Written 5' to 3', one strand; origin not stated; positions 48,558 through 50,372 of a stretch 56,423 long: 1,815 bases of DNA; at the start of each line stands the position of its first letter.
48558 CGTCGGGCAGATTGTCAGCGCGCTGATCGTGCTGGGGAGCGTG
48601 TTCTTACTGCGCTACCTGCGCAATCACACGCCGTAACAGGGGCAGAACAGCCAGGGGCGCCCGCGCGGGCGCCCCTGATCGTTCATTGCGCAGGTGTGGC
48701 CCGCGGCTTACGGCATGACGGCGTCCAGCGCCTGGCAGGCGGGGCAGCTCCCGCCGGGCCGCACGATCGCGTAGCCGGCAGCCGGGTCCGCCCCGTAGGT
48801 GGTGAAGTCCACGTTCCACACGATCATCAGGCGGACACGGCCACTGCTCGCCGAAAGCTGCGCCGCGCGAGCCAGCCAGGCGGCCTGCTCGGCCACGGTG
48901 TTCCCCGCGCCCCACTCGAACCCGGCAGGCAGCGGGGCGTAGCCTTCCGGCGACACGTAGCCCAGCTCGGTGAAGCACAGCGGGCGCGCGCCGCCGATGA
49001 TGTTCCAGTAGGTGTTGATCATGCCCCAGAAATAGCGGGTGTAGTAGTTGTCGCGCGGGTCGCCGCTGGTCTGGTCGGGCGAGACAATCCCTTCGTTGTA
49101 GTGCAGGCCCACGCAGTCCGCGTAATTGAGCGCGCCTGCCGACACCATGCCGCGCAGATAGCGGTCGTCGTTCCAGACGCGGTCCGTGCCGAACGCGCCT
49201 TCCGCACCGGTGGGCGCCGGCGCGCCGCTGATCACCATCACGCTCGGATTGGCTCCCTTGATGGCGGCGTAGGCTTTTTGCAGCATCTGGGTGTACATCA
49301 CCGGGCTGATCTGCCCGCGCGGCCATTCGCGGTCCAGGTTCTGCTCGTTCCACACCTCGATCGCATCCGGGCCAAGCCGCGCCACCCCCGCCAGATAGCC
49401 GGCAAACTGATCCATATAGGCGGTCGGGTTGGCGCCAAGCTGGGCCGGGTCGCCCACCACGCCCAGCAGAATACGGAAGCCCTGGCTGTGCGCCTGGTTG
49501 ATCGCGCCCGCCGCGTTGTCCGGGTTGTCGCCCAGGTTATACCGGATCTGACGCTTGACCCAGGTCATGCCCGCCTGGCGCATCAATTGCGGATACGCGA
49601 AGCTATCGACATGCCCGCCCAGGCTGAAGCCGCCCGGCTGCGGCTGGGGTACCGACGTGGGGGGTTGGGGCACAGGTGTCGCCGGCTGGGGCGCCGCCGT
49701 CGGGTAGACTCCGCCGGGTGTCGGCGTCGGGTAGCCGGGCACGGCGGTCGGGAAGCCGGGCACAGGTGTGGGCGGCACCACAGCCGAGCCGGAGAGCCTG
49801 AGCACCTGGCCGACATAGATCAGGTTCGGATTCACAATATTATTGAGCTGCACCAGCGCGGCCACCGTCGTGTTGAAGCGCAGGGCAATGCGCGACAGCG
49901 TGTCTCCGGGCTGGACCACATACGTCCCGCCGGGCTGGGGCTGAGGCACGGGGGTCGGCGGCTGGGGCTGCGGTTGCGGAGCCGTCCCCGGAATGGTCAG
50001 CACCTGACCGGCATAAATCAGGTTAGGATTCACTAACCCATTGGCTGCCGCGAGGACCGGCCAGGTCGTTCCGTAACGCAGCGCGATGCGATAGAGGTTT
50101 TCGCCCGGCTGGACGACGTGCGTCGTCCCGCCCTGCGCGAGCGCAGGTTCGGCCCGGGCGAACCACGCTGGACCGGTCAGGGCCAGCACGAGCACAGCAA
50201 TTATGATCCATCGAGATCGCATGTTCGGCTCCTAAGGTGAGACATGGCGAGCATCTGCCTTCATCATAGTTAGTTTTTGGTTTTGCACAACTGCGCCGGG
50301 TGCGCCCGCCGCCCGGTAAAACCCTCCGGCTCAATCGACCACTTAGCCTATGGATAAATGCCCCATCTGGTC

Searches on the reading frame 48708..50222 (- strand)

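Call 112: search_protein_families(library=phrogs, proteins=[window:48708-50222:-], max_evalue=0.001)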
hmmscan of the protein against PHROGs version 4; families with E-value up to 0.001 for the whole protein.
window:48708-50222:- (504 aa): 16 families
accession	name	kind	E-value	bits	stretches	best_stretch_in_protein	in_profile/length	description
phrog_4602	-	other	7.1e-27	95.7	2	99-149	35-85/220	transglycosylase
phrog_380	-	lysis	3.5e-26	93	2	29-84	180-241/309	endolysin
phrog_291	-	lysis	3.5e-22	79.8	2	30-78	427-475/509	endolysin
phrog_7348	-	lysis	2.6e-21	75.4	2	96-146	2102-2152/2564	endolysin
phrog_2742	-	lysis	1.9e-15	58.1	2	99-144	266-311/318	endolysin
phrog_28394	-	unknown function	1.1e-14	55.3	2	34-81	68-115/303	-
phrog_20780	-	unknown function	4.6e-13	50.4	1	100-142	74-116/117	-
phrog_9611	-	lysis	1.8e-12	48.4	1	93-145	176-225/246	endolysin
phrog_14642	-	lysis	6.2e-12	46.4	2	100-150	28-77/215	endolysin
phrog_4186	-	unknown function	2.9e-11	44.6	1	35-77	11-53/173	-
phrog_5182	-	lysis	4e-10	40.8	1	31-86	216-270/321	endolysin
phrog_16914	-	moron, auxiliary metabolic gene and host takeover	4.1e-10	40.7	1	27-80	18-72/200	sporulation protein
phrog_1493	-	lysis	9.3e-10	39.2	1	94-173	184-238/394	endolysin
phrog_13545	-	unknown function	4e-08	33.9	0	102-142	276-316/323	-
phrog_1274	-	lysis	2e-07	31.8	0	100-141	25-66/70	lysM motif protein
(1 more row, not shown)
